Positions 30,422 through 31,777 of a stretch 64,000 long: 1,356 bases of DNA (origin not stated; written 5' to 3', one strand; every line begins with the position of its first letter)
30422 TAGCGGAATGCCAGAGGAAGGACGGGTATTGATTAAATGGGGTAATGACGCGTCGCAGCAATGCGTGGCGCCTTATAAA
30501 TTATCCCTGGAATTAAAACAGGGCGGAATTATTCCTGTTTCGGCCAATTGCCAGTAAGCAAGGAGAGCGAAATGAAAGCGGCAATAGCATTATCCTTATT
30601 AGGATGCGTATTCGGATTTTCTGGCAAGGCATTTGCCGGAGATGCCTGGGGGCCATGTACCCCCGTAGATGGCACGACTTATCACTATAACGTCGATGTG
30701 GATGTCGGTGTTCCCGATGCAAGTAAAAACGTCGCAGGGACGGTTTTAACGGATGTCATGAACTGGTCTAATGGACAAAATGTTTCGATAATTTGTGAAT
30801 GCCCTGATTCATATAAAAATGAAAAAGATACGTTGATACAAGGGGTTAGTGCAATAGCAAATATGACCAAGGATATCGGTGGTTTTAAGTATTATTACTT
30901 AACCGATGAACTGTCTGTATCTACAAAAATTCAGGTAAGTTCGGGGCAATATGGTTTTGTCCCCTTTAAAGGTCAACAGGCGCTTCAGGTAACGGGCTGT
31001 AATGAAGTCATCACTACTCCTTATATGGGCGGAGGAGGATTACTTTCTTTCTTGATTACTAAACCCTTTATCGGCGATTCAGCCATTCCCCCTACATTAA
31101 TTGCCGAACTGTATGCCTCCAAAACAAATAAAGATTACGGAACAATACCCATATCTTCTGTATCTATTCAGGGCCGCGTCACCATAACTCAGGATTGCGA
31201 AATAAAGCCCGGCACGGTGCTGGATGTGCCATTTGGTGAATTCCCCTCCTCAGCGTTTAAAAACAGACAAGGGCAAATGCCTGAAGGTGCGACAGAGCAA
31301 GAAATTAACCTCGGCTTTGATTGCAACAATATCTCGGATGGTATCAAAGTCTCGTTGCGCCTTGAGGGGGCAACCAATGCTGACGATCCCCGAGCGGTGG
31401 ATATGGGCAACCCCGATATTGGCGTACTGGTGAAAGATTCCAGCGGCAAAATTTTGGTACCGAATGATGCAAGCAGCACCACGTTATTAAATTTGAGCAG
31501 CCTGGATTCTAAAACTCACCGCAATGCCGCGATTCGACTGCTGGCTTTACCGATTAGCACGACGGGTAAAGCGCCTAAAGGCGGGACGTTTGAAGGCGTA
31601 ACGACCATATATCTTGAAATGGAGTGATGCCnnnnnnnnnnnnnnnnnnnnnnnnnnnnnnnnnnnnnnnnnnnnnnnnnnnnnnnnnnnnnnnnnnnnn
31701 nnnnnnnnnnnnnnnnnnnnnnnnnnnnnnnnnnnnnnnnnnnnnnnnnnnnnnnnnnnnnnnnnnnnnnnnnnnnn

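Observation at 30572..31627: LpfD-like tip adhesin candidate as a likely allelic-variation hotspot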

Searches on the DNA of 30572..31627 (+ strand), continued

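Call 33: search_dna_similar(query=window:30638-31156:+, collection=ecoli_genomes, mode=distant, max_rows=25, rows=spread)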
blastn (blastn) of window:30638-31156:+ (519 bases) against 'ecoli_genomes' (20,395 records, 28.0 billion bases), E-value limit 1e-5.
Records with a match: 422; places in all: 424; records where one place covers at least 80% of the query: 420.
Genomes with a match: 422 of 5426; with a place that covers at least 80% of the query: 420. Places per genome that has any: lowest 1, median 1, highest 2. On chromosomes: 424 places; on plasmids: 0.
Best place of each record, by identity: >=99% 33; 95-99% 26; 90-95% 26; 80-90% 2; 60-80% 335.
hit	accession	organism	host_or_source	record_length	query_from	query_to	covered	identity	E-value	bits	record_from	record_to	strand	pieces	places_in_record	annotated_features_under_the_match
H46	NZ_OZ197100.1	Escherichia coli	environment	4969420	1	519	100%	99.8%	0e+0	932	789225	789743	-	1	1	fimbrial protein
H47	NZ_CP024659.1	Escherichia coli strain RM9872-C1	cattle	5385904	1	519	100%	99.6%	0e+0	928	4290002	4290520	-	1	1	fimbrial protein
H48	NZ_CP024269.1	Escherichia coli strain F8111-1SC3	missing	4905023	1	519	100%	97.7%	0e+0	883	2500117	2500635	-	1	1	fimbrial protein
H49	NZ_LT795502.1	Escherichia coli strain KV7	Sus scrofa domestica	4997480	1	519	100%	95.8%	0e+0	845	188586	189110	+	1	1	fimbrial protein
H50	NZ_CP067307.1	Escherichia coli strain ABW_A19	waste water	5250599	1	519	100%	93.9%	0e+0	800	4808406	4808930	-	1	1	fimbrial protein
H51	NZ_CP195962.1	Escherichia coli strain D8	Water sample from the Juan Diaz River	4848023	1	519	100%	78.9%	7e-120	440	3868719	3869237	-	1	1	fimbrial protein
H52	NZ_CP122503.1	Escherichia coli strain W619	pig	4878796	1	519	100%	78.5%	3e-117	431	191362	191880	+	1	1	fimbrial protein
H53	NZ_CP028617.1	Escherichia coli strain 140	cattle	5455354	1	519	100%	78.2%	6e-114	419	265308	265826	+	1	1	fimbrial protein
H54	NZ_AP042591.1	Escherichia coli strain OkiPb01699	bovine feces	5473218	1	519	100%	78.2%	6e-114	419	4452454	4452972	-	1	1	fimbrial protein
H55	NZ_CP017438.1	Escherichia coli O157:H7 strain 2159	Cattle Hide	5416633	1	519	100%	78.0%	3e-112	415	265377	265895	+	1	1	fimbrial protein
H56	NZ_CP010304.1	Escherichia coli O157:H7 str. SS52 strain SS52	Cattle feces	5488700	1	519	100%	78.0%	3e-112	415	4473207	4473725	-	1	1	fimbrial protein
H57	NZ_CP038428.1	Escherichia coli O157:H7 strain 611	bovine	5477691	1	519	100%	78.0%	3e-112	415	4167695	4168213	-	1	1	fimbrial protein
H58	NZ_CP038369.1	Escherichia coli O157:H7 strain F6321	beef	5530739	1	519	100%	78.0%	3e-112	415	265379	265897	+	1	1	fimbrial protein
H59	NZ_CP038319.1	Escherichia coli O157:H7 strain NE122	bovine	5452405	1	519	100%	78.0%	3e-112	415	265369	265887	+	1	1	fimbrial protein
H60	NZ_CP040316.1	Escherichia coli strain CV261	cattle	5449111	1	519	100%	78.0%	3e-112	415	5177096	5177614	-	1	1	fimbrial protein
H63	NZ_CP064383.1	Escherichia coli O157:H7 strain PartA-EcoliO157H7-RM8376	missing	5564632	1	519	100%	78.0%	3e-112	415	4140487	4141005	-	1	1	fimbrial protein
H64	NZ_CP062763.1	Escherichia coli O157:H7 strain Z885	Bovine Faeces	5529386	1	519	100%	78.0%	3e-112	415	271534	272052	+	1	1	fimbrial protein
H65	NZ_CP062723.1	Escherichia coli O157:H7 strain Z1814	Bovine Faeces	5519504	1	519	100%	78.0%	3e-112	415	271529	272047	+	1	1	fimbrial protein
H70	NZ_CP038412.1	Escherichia coli O157:H7 strain 493/89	Homo sapiens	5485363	1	213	41%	86.4%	6e-64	254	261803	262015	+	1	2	fimbrial protein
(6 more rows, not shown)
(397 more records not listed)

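Call 34: search_dna_similar(query=window:31157-31627:+, collection=ecoli_genomes, mode=distant, max_rows=25, rows=spread)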
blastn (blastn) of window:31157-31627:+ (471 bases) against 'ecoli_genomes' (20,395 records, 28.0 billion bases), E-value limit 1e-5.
Records with a match: 498; places in all: 498; records where one place covers at least 80% of the query: 422.
Genomes with a match: 498 of 5426; with a place that covers at least 80% of the query: 422. Places per genome that has any: lowest 1, median 1, highest 1. On chromosomes: 498 places; on plasmids: 0.
Best place of each record, by identity: >=99% 56; 95-99% 352; 90-95% 14; 60-80% 76.
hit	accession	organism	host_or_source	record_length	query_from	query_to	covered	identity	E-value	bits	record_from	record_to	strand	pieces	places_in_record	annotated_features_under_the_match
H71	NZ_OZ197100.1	Escherichia coli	environment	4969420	1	471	100%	100.0%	0e+0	850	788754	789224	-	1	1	fimbrial protein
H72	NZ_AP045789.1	Escherichia coli strain 23CRST027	Homo sapiens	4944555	1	471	100%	99.8%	0e+0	846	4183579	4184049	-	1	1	fimbrial protein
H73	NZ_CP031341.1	Escherichia coli O145 strain RM12275-C1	missing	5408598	1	471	100%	99.4%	0e+0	837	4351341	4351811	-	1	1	fimbrial protein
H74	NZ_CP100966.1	Escherichia coli strain ET350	Hoplobatrachus rugulosus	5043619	1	471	100%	98.9%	0e+0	828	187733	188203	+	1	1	fimbrial protein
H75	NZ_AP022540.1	Escherichia coli strain THO-010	Homo sapiens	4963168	1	471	100%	98.1%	0e+0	810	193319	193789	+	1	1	fimbrial protein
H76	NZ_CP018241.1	Escherichia coli strain 319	missing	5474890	1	471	100%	96.6%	0e+0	778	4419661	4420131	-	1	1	fimbrial protein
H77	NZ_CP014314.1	Escherichia coli O157:H7 strain JEONG-1266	Bos taurus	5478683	1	471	100%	96.6%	0e+0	778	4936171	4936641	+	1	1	fimbrial protein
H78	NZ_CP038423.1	Escherichia coli O157:H7 strain 7409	bovine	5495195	1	471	100%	96.6%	0e+0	778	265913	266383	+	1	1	fimbrial protein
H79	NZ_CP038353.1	Escherichia coli O157:H7 strain F8797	missing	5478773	1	471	100%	96.6%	0e+0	778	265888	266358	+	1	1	fimbrial protein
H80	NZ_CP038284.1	Escherichia coli O157:H7 strain YB14-1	cattle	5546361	1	471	100%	96.6%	0e+0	778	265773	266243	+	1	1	fimbrial protein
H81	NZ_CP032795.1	Escherichia coli strain ERL06-2503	Bovine (bobby calf, fecal)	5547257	1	471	100%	96.6%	0e+0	778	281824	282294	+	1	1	fimbrial protein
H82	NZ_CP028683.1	Escherichia coli strain 112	cattle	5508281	1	471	100%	96.6%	0e+0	778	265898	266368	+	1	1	fimbrial protein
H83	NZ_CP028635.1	Escherichia coli strain 134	cattle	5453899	1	471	100%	96.6%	0e+0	778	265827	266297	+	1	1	fimbrial protein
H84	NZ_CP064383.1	Escherichia coli O157:H7 strain PartA-EcoliO157H7-RM8376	missing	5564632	1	471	100%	96.6%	0e+0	778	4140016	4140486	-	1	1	fimbrial protein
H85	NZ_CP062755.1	Escherichia coli O157:H7 strain Z903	Bovine Faeces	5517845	1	471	100%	96.6%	0e+0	778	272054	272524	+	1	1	fimbrial protein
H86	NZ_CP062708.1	Escherichia coli O157:H7 strain Z1832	Bovine Faeces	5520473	1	471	100%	96.6%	0e+0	778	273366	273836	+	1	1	fimbrial protein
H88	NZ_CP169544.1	Escherichia coli O157:H7 strain AC-3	Soil from greenhouses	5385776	1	471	100%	96.6%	0e+0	778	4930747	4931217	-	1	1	fimbrial protein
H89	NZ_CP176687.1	Escherichia coli O157:H7 strain GTVSS-023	laboratory control strain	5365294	1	471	100%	96.6%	0e+0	778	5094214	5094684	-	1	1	fimbrial protein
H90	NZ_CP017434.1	Escherichia coli O157:H7 strain 1130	Cattle Hide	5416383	1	471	100%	96.4%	0e+0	774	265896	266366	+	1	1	fimbrial protein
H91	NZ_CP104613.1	Escherichia coli strain AHM8C212RI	chicken feces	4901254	1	471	100%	92.4%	0e+0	688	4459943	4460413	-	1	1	fimbrial protein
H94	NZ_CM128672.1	Escherichia coli strain EC67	blood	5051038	53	293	51%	67.2%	8e-11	77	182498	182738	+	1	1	fimbrial protein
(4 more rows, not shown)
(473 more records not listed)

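Call 35: get_annotated_region(hit=H94, flank=8000)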
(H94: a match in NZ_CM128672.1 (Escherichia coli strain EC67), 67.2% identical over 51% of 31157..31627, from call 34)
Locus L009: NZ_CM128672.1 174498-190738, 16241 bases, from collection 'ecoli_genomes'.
description: Escherichia coli strain EC67 chromosome, whole genome shotgun sequence
organism: Escherichia coli strain EC67 (NCBI taxid 562)
replicon: chromosome; assembly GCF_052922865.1
host: -; source: blood; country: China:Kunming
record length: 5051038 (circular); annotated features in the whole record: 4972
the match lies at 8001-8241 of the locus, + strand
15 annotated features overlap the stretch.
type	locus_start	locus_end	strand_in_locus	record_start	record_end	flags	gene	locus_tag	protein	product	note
CDS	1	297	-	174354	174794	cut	yiaC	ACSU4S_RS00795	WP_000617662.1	N-acetyltransferase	-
CDS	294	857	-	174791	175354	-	tag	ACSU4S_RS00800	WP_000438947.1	DNA-3-methyladenine glycosylase I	-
CDS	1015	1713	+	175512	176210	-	yhjY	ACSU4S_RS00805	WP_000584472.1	autotransporter outer membrane beta-barrel domain-containing protein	-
CDS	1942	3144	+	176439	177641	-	yhjX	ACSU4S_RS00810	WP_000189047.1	L-lactate MFS transporter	-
CDS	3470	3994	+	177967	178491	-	lpfA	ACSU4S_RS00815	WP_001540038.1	long polar fimbrial major subunit LpfA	-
CDS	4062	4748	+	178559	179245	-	lpfB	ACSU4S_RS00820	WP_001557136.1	long polar fimbrial biogenesis chaperone LpfB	-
CDS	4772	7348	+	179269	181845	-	lpfC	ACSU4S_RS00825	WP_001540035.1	outer membrane usher protein LpfC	-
CDS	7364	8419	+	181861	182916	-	-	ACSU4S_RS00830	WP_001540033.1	fimbrial protein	-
CDS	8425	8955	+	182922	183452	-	lpfE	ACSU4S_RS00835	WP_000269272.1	long polar fimbrial protein LpfE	-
CDS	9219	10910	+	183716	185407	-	eptB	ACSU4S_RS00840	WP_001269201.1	kdo(2)-lipid A phosphoethanolamine 7''-transferase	-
tRNA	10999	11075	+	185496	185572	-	-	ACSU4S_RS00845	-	tRNA-Pro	-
CDS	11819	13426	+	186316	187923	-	dppA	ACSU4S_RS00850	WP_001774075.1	dipeptide ABC transporter substrate-binding protein DppA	-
CDS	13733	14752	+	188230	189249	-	dppB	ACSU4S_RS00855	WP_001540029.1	dipeptide ABC transporter permease DppB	-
CDS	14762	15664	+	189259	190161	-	dppC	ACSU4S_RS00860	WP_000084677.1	dipeptide ABC transporter permease DppC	-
CDS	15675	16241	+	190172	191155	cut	dppD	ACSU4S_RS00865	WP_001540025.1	dipeptide ABC transporter ATP-binding protein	-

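Call 36: get_annotated_region(hit=H91, flank=7000)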
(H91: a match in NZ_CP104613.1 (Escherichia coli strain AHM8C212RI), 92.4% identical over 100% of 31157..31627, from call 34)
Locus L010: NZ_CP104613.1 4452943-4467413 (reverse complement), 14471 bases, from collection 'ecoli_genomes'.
description: Escherichia coli strain AHM8C212RI chromosome, complete genome
organism: Escherichia coli strain AHM8C212RI (NCBI taxid 562)
replicon: chromosome; assembly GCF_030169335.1
host: -; source: chicken feces; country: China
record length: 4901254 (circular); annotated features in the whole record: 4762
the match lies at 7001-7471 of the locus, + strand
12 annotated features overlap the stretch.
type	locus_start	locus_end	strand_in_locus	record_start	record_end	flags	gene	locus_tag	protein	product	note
CDS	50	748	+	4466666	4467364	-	yhjY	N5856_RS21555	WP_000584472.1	autotransporter outer membrane beta-barrel domain-containing protein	-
CDS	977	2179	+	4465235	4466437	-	yhjX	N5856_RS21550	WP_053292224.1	L-lactate MFS transporter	-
CDS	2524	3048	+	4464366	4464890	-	lpfA1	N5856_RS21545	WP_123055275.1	long polar fimbria major subunit LpfA1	-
CDS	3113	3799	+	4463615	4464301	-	lpfB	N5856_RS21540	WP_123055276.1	long polar fimbrial biogenesis chaperone LpfB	-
CDS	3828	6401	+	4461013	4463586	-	lpfC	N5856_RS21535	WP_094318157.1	outer membrane usher protein LpfC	-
CDS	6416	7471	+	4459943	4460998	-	-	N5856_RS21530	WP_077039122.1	fimbrial protein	-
CDS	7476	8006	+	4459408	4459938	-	lpfE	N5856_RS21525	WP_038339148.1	long polar fimbrial protein LpfE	-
CDS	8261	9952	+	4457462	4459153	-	eptB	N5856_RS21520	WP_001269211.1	kdo(2)-lipid A phosphoethanolamine 7''-transferase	-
tRNA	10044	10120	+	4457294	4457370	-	-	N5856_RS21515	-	tRNA-Pro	-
CDS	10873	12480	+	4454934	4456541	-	dppA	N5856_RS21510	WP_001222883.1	dipeptide ABC transporter substrate-binding protein DppA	-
CDS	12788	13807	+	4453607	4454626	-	dppB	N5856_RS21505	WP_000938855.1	dipeptide ABC transporter permease DppB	-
CDS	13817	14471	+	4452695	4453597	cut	dppC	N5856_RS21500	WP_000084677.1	dipeptide ABC transporter permease DppC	-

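Call 37: get_annotated_region(hit=H50, flank=7000)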
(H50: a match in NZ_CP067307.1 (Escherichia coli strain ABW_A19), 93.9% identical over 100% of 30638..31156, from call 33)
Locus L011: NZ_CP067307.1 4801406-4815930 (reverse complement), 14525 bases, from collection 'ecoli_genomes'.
description: Escherichia coli strain ABW_A19 chromosome, complete genome
organism: Escherichia coli strain ABW_A19 (NCBI taxid 562)
replicon: chromosome; assembly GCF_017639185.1
host: -; source: waste water; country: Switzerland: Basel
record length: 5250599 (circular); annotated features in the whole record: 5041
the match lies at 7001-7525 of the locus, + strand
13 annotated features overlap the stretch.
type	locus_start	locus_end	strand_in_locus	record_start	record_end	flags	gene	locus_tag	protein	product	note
CDS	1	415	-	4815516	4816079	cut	tag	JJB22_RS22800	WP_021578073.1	DNA-3-methyladenine glycosylase I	-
CDS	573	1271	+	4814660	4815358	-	yhjY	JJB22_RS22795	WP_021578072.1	autotransporter outer membrane beta-barrel domain-containing protein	-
CDS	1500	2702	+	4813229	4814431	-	yhjX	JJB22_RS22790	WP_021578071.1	L-lactate MFS transporter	-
CDS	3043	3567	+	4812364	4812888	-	lpfA1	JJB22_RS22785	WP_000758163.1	long polar fimbria major subunit LpfA1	-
CDS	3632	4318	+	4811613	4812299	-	lpfB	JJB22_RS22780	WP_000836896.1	long polar fimbrial biogenesis chaperone LpfB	-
CDS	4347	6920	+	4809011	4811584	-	lpfC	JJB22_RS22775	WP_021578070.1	outer membrane usher protein LpfC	-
CDS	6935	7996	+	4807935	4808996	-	-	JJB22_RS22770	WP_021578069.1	fimbrial protein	-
CDS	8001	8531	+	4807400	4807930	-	lpfE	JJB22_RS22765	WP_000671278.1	long polar fimbrial protein LpfE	-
CDS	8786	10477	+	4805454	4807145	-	eptB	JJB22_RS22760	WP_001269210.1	kdo(2)-lipid A phosphoethanolamine 7''-transferase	-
tRNA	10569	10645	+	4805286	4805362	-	-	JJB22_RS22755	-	tRNA-Pro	-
CDS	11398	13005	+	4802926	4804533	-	dppA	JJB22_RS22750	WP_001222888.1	dipeptide ABC transporter substrate-binding protein DppA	-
CDS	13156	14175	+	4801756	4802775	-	dppB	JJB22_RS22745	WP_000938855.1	dipeptide ABC transporter permease DppB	-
CDS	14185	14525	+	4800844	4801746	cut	dppC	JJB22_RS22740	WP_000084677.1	dipeptide ABC transporter permease DppC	-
